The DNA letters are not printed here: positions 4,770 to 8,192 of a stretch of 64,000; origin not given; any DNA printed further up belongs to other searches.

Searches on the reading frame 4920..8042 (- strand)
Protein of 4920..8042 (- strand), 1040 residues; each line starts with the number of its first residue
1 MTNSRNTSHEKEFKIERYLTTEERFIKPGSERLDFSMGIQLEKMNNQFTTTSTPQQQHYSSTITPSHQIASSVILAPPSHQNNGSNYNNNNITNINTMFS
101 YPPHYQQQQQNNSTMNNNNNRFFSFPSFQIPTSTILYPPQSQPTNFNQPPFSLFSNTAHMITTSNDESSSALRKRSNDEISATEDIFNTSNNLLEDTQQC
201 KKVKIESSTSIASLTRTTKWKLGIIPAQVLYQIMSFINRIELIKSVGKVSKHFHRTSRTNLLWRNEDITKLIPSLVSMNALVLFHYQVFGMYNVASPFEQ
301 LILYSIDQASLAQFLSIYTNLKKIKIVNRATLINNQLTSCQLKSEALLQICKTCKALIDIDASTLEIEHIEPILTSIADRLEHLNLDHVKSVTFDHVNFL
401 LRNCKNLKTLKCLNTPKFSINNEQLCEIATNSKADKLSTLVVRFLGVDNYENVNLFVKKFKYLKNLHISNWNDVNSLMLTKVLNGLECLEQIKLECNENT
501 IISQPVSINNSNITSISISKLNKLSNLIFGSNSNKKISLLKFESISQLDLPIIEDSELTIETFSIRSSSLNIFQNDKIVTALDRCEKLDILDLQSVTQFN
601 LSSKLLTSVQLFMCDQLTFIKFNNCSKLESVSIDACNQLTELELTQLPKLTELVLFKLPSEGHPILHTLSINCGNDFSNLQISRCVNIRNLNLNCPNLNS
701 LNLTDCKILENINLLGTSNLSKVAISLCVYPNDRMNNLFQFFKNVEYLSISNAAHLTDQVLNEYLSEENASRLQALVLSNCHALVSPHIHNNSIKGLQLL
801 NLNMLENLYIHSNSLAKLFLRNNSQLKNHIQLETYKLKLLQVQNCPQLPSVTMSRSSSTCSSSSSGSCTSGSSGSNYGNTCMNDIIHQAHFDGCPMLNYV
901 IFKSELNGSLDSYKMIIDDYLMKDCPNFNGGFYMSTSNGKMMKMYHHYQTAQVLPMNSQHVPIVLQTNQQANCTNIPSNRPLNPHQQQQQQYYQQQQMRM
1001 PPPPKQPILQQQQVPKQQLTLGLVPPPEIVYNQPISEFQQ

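Call 3: search_protein_families(library=pfam, proteins=[window:4920-8042:-], max_evalue=0.01)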
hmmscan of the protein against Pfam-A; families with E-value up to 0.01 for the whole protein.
window:4920-8042:- (1040 aa): 1 family
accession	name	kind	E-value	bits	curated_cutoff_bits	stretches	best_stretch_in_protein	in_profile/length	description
PF12937.12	F-box-like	-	0.00033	20.8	24.3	1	225-265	4-43/47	F-box-like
